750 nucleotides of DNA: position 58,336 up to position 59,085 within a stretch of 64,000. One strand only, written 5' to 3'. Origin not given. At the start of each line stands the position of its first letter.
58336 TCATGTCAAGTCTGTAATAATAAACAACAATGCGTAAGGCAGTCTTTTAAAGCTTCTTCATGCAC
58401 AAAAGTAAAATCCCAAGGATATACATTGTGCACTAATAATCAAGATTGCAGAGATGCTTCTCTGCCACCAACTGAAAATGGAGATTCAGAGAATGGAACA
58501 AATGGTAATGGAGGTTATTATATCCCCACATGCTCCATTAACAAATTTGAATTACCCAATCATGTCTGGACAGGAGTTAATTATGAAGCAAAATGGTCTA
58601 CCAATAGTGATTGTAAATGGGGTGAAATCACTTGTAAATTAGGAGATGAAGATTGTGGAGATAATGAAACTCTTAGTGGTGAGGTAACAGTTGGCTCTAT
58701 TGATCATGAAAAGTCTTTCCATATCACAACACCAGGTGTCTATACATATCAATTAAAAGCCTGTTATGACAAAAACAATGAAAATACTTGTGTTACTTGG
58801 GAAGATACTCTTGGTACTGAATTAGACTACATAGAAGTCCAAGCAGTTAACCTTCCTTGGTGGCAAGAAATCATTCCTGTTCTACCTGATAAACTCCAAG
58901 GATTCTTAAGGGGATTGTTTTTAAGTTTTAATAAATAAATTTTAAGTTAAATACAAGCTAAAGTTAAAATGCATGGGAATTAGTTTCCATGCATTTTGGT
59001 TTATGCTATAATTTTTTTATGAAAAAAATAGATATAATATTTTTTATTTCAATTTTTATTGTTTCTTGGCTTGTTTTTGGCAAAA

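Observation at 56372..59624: Accessory islet: lipoprotein, Cys-rich extracellular proteins, a Thr/Cys-rich mucin-like secreted protein and a CPBP (Abi) intramembrane protease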

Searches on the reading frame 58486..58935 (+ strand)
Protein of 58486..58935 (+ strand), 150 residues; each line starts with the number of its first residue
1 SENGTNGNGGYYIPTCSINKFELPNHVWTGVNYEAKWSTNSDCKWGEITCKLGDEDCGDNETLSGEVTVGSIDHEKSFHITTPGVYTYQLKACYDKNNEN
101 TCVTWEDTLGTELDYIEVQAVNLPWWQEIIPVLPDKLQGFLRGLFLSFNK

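Call 21: find_related_loci(query=A1, collection=genome_contigs, flank=10000)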
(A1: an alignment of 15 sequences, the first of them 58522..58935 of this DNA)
Query A1 (138 aa) in genome_contigs; peptide patterns used: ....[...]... (x = any residue, [..] = any of these).
47 stretches matched a pattern; 18 encode a relative of the query (tblastn E <= 1e-3); 18 distinct loci.
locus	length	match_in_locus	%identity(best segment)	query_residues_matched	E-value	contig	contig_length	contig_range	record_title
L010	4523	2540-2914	47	1-119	3e-29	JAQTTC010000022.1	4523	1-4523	MAG: Candidatus Paceibacterota bacterium isolate STB_31 NODE_64614_length_4523_cov_72.834167_Sandtown_B, whole genome sh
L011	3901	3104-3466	46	3-119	7e-29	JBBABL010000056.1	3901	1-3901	MAG: Candidatus Paceibacterota bacterium isolate SO_2017_LW1_2 NODE_28096_length_3901_cov_1.270005_LW64-88_2017, whole g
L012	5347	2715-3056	33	2-133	6e-17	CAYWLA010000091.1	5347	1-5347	MAG TPA_asm: uncultured Methanosarcinales archaeon isolate SRP178699_co1_467 genome assembly, contig: NODE_22757_length_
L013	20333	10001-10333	33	2-133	3e-16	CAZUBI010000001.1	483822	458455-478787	MAG TPA_asm: uncultured Candidatus Saccharibacteria bacterium isolate binchicken_co194_85 genome assembly, contig: NODE_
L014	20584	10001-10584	32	2-133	1e-14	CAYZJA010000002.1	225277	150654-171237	MAG TPA_asm: uncultured Candidatus Saccharibacteria bacterium isolate SRP068000_co1_178 genome assembly, contig: NODE_24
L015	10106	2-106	77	99-133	3e-14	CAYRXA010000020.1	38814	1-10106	MAG TPA_asm: uncultured Candidatus Saccharibacteria bacterium isolate SRP067234_co1_76 genome assembly, contig: k99_7767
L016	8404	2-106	74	99-133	7e-14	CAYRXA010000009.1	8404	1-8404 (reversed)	MAG TPA_asm: uncultured Candidatus Saccharibacteria bacterium isolate SRP067234_co1_76 genome assembly, contig: k99_8107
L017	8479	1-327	32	4-133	3e-13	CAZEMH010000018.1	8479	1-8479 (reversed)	MAG TPA_asm: uncultured Candidatus Saccharibacteria bacterium isolate binchicken_co184_372 genome assembly, contig: NODE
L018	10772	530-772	41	55-133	2e-12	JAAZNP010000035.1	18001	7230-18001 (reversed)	MAG: Parcubacteria group bacterium isolate AS27yjCOA_186 94580_AS27, whole genome shotgun sequence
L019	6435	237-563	30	4-133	4e-12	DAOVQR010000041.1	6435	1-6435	MAG TPA_asm: bacterium isolate CSMAG_1580 CSMAG_1580_k141_1703904_length_6435_cov_20.2660, whole genome shotgun sequence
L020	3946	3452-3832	31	2-133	6e-12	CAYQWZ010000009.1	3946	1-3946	MAG TPA_asm: uncultured Candidatus Saccharibacteria bacterium isolate SRP178699_co2_440 genome assembly, contig: NODE_30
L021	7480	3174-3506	29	1-132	7e-11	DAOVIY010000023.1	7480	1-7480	MAG TPA_asm: bacterium isolate CSMAG_1379 CSMAG_1379_k141_2353639_length_7480_cov_24.5702, whole genome shotgun sequence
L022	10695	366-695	32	7-129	5e-9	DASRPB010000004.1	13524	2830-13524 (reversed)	MAG TPA_asm: Candidatus Paceibacterota bacterium isolate SMAG_U10283 k141_338406, whole genome shotgun sequence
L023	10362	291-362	68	106-133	4e-7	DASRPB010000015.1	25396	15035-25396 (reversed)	MAG TPA_asm: Candidatus Paceibacterota bacterium isolate SMAG_U10283 k141_90623, whole genome shotgun sequence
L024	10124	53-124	64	106-133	4e-7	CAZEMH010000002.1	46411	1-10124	MAG TPA_asm: uncultured Candidatus Saccharibacteria bacterium isolate binchicken_co184_372 genome assembly, contig: NODE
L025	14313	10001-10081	55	104-134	1e-6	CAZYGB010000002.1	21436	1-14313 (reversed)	MAG TPA_asm: uncultured Candidatus Saccharibacteria bacterium isolate SRP178699_co1_366 genome assembly, contig: NODE_29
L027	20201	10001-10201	35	74-134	2e-4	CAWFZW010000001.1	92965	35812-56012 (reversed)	MAG: Candidatus Nealsonbacteria bacterium isolate MFD04408.bin.2.132 genome assembly, contig: contig_34488, whole genome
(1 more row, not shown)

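Call 25: search_protein_representatives(alignment_id=A1)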
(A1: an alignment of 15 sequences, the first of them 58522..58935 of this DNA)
Query: 15 sequences, 132 profile positions. Proteins with E-value up to 0.001 (for the whole library): 252; up to 1e-10: 86; up to 1e-30: 32. The best 150 are listed.
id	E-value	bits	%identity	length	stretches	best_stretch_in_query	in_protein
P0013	7.8e-58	210.4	-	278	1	2-130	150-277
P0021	7.3e-57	207.3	-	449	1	2-131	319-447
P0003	3.0e-56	205.3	-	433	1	3-131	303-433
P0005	5.7e-56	204.4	-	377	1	4-130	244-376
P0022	1.1e-55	203.4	-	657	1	5-131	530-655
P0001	1.4e-55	203.2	-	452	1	4-130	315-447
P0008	3.6e-55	201.8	-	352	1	3-130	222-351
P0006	7.2e-55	200.8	-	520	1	4-130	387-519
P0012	4.8e-54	198.2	-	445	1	4-130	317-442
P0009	3.8e-53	195.3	-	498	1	4-131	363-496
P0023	7.6e-53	194.3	-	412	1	2-130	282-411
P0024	8.6e-46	171.5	-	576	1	4-131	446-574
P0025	6.5e-45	168.6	-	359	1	2-130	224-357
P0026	7.5e-45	168.4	-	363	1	2-130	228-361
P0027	1.0e-42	161.5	-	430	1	3-131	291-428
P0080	8.6e-16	74.4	-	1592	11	15-96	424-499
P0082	4.3e-15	72.1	-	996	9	44-106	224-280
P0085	4.8e-13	65.5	-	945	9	65-91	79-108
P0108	5.2e-09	52.5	-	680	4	5-89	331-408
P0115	2.2e-08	50.5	-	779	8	48-94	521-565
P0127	1.0e-07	48.3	-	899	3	5-131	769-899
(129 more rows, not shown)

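Call 27: search_protein_families(library=pfam, proteins=[P0082, P0085, P0080, P0108, P0115], max_evalue=0.001)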
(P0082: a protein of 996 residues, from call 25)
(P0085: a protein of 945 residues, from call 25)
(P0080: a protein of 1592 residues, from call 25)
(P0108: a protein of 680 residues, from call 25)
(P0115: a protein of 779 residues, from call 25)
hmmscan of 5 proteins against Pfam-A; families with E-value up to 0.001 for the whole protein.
P0082 (996 aa): 13 families
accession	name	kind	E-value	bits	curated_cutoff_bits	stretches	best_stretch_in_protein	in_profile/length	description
PF18911.6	PKD_4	-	3.1e-169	549.9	27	11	26-107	2-85/85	PKD domain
PF00801.26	PKD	-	8.5e-115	375.4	23.5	11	720-780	12-75/80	PKD domain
PF18981.6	InlK_D3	-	6.8e-18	65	25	0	163-183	46-66/75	Internalin K domain (D3/D4)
PF23722.1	Beta-sand_DEX1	-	8.5e-15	55.6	27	0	159-185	53-79/99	DEX1 beta-sandwich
PF04234.18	CopC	-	1.4e-14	55.3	23.3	0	36-104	30-90/92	CopC domain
PF07495.19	Y_Y_Y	-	1.1e-12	48.1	26.6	0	77-97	33-53/65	Y_Y_Y domain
PF16403.11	Bact_surface_Ig-like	-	6.8e-10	39.3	27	0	211-268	7-63/71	Bacterial surface protein, Ig-like domain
PF11797.14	WxLIP_HBD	-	7.6e-10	39.3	28.9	0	165-187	103-125/138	WxL Interacting Protein, host binding domain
PF17883.6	MBG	-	1.6e-08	35.3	23.3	0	127-175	25-68/97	MBG domain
PF23222.1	RRM_PARP14_1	-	7e-07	29.5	27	0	54-91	43-80/80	PAR14-like, first RRM domain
PF12160.13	Fibrinogen_aC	-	4.8e-06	26.9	22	0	764-782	19-37/68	Fibrinogen alpha C domain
PF17357.7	FIT1_2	-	9.8e-06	26.1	26.1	0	52-107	31-83/86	Facilitor Of iron transport 1 and 2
PF13027.11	DUF3888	-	7.4e-05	23.5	22.2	0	246-279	39-73/87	Protein of unknown function (DUF3888)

P0085 (945 aa): 4 families
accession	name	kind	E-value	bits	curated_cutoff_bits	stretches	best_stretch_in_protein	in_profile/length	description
PF18370.7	RGI_lyase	-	6.9e-12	46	27.8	0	122-159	5-42/86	Rhamnogalacturonan I lyases beta-sheet domain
PF02462.21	Opacity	-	1.5e-08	35.2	21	0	820-843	35-58/126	Opacity family porin protein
PF22347.1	AvrPiz-t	-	7.8e-08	32.8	27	0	826-849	29-52/70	Avirulence protein AvrPiz-t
PF18962.6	Por_Secre_tail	-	7e-05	23.5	27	1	889-943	18-75/75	Secretion system C-terminal sorting domain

P0080 (1592 aa): 2 families
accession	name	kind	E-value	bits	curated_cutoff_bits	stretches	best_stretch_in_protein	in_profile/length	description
PF22352.2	K319L-like_PKD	-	6.5e-10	39.3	27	0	1331-1419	9-84/84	K319L-like, PKD domain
PF22820.2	TcaA_3rd_4th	-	1.4e-05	25.4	27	0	109-144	29-63/73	TcaA protein 3rd/4th domain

P0108 (680 aa): 10 families
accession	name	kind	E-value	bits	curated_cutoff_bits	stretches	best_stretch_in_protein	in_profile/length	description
PF23141.1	Ig_NOMO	-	1e-11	45.1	27.5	0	377-410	27-60/75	NOMO Ig-like domain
PF03160.20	Calx-beta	-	4.5e-11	43.3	27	1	136-233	17-115/119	Calx-beta domain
PF22352.2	K319L-like_PKD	-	7.4e-08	32.7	27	0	296-327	53-84/84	K319L-like, PKD domain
PF07495.19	Y_Y_Y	-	7.6e-07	29.4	26.6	0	296-314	31-49/65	Y_Y_Y domain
PF20068.4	Amphi-Trp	-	2.8e-06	27.7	27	0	288-320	35-67/93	Amphi-Trp domain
PF18981.6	InlK_D3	-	4.4e-06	27.1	25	0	384-410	42-68/75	Internalin K domain (D3/D4)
PF00801.26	PKD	-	8.3e-06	26.1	23.5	0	427-502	4-78/80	PKD domain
PF05907.18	CXXC_Zn-b_euk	-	0.00051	20.4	22.9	0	390-419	21-50/155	CXXC motif containing zinc binding protein, eukaryotic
PF14699.12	hGDE_N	-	0.00055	20.4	22.1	0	296-317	49-70/92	N-terminal domain from the human glycogen debranching enzyme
PF02013.21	CBM_10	-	0.00056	20.8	23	0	265-275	25-35/36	Cellulose or protein binding domain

P0115 (779 aa): 3 families
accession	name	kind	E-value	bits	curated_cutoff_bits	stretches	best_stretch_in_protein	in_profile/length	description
PF08329.16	ChitinaseA_N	-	2.9e-10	40.4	21.2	0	660-745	20-103/133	Chitinase A, N-terminal domain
PF24170.1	Fn3-II_PB4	-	4.5e-06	27.3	27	0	210-277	4-78/95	Straight fiber protein PB4 second Fn3-like domain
PF07495.19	Y_Y_Y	-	2.9e-05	24.3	26.6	0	244-296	11-64/65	Y_Y_Y domain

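Call 42: predict_structure(alignment_id=A3)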
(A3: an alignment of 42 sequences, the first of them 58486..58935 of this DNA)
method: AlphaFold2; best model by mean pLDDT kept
length: 150 residues; sequences in the alignment: 42
mean_pLDDT: 86.0   pTM: 0.73
mean pLDDT of the five models: 86.0, 84.2, 83.1, 83.1, 81.4
residues with pLDDT >= 90: 102; 70-90: 13; 50-70: 35; < 50: 0
segments of 3 or more residues with pLDDT < 50: none
pLDDT, mean of each block of 10 residues (from residue 1): 55 85 96 97 97 95 97 96 98 94 91 95 75 59 59
secondary structure, 60 per line:
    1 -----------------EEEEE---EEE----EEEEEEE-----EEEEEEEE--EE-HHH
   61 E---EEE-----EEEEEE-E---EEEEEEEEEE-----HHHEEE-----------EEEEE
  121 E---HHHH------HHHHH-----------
elements in order: E18-22 E26-28 E33-39 E45-52 E65-67 E73-78 E84-93 E102-104 E116-121 H125-128 H135-139

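Call 46: fold_search(model_id=the predicted structure, library=pdb)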
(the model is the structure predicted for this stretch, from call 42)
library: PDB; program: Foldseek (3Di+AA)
matches with E <= 10: 1941; with E <= 0.001: 5
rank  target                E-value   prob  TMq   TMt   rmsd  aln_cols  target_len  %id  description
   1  4brj                  4.9e-04  1.00  0.43  0.50   4.5       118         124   14  Superoxide reductase (Neelaredoxin) from Ignicoccus hospitalis T24K (released 2014-06-11)
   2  8xgl_A                5.2e-04  1.00  0.40  0.48   6.0       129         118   16  Structure of the Magnaporthe oryzae effector NIS1 (released 2024-09-18)
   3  2a74_B                5.9e-04  1.00  0.36  0.30   7.7       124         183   10  Human Complement Component C3c (released 2005-09-27)
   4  8xgl_B                7.4e-04  1.00  0.38  0.44   6.3       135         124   16  Structure of the Magnaporthe oryzae effector NIS1 (released 2024-09-18)
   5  2a74_E                7.8e-04  1.00  0.40  0.34   4.6       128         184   10  Human Complement Component C3c (released 2005-09-27)
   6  4bk8                  1.1e-03  1.00  0.43  0.51   4.4       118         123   14  Superoxide reductase (Neelaredoxin) from Ignicoccus hospitalis (released 2014-04-02)
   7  2qki_E                1.3e-03  1.00  0.38  0.32   7.4       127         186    9  Human C3c in complex with the inhibitor compstatin (released 2007-08-14)
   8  7ycx_G                1.5e-03  1.00  0.46  0.10   5.9       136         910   12  The structure of INTAC-PEC complex (released 2023-03-15)
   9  3idu_A                1.8e-03  1.00  0.39  0.48   5.8       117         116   15  Crystal Structure of the CARDB domain of the PF1109 protein in complex with di-metal ions from Pyrococcus furiosus, No (released 2009-08-04)
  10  8dkw_P                1.9e-03  1.00  0.44  0.22   8.7       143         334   14  Cryo-EM structure of cystinosin N288K mutant in a cytosol-open state at pH5.0 (released 2022-09-21)
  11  8gul_A                2.0e-03  1.00  0.44  0.16   4.5       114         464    9  Chitin-active AA10 LPMO (GbpA) complexed with Cu(II) from Vibrio campbellii (released 2023-06-21)
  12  7e8t_J                2.0e-03  1.00  0.42  0.10   5.8       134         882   10  Monomer of Ypt32-TRAPPII (released 2022-02-09)
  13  7ea3_J                2.0e-03  1.00  0.42  0.10   5.8       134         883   10  Intact Ypt32-TRAPPII (dimer). (released 2022-02-09)
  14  4xed                  2.1e-03  1.00  0.41  0.58   4.9       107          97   18  PKD domain of M14-like peptidase from Thermoplasmatales archaeon SCGC AB-540-F20 (released 2015-05-13)
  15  2kl6_MODEL_1_A        2.3e-03  1.00  0.38  0.49   4.9       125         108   14  Solution NMR structure of the CARDB domain of PF1109 from Pyrococcus furiosus. Northeast Structural Genomics C (released 2009-08-25)
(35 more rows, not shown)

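Call 71: find_encoding_contigs(protein=P0127, flank=6000, max_places=3)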
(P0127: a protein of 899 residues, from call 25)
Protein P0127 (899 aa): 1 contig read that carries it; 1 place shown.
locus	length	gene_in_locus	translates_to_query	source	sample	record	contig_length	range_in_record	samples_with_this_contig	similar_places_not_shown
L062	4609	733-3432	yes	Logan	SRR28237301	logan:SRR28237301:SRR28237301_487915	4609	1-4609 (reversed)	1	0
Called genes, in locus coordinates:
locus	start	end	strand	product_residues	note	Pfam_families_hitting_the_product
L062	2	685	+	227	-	?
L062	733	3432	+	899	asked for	-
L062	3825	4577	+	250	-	-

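Call 81: search_protein_families(library=pfam, proteins=[L025:10203-11273:+, L025:11286-12494:+, L025:12535-12987:+, L025:13003-13896:+, L025:4423-5076:+, L025:8167-8769:+, L027:79-1290:+, L027:1501-1938:+, L027:10252-10935:+, L027:8195-10159:+], max_evalue=0.001)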
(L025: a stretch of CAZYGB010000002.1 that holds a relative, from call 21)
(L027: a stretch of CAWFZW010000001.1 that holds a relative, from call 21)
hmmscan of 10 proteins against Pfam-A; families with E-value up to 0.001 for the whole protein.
L025:10203-11273:+ (356 aa): 4 families
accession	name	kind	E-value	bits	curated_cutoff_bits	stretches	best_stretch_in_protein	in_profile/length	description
PF00437.27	T2SSE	-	7.3e-50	170.1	24.9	1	13-280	16-282/370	Type II/IV secretion system protein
PF13401.12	AAA_22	-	0.00012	22.9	27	1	128-166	3-40/130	AAA domain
PF13604.12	AAA_30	-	0.00029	21.1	27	1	122-156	10-44/191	AAA domain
PF25199.1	nSTAND_NTPase5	-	0.00059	20.1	34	0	127-172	38-83/145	Novel STAND NTPase 5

L025:11286-12494:+ (402 aa): 1 family
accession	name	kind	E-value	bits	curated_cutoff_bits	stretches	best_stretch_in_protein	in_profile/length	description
PF00482.28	T2SSF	-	2.1e-56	189.7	25.2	2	271-394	1-125/125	Type II secretion system (T2SS), protein F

L025:12535-12987:+ (150 aa): 1 family
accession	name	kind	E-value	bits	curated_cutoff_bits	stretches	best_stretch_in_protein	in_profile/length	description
PF07963.17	N_methyl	-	3e-08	33.3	21.2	1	5-30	2-27/27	Prokaryotic N-terminal methylation motif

L025:13003-13896:+ (297 aa): 2 families
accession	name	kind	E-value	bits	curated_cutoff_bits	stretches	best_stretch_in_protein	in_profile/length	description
PF06750.18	A24_N_bact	-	1.6e-30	105.4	23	1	10-92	1-83/84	Bacterial Peptidase A24 N-terminal domain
PF01478.23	Peptidase_A24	-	1.5e-09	38.6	26.5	1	124-254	4-103/104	Type IV leader peptidase family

L025:4423-5076:+ (217 aa): 0 families

L025:8167-8769:+ (200 aa): 0 families

L027:79-1290:+ (403 aa): 1 family
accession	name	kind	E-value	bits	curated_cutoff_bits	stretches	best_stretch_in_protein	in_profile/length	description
PF00482.28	T2SSF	-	1.4e-61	206.4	25.2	2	68-191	1-125/125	Type II secretion system (T2SS), protein F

L027:1501-1938:+ (145 aa): 1 family
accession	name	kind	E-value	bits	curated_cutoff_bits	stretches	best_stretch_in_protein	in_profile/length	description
PF07963.17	N_methyl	-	3.6e-11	42.6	21.2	1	4-30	1-27/27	Prokaryotic N-terminal methylation motif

L027:10252-10935:+ (227 aa): 0 families

L027:8195-10159:+ (654 aa): 5 families
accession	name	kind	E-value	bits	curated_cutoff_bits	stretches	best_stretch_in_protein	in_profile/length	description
PF25788.1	Ig_Rha78A_N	-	5e-09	36.8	27.4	1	464-554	17-101/105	Rha78A-like, N-terminal immunoglobulin domain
PF18911.6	PKD_4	-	2.6e-08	34.2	27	1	588-631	33-76/85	PKD domain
PF00041.27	fn3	-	4.8e-08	33.5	25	1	460-547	9-81/84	Fibronectin type III domain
PF00801.26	PKD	-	1e-06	29.1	23.5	1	592-630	32-72/80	PKD domain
PF16656.11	Pur_ac_phosph_N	-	0.00029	21.8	30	0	366-417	39-85/93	Purple acid Phosphatase, N-terminal domain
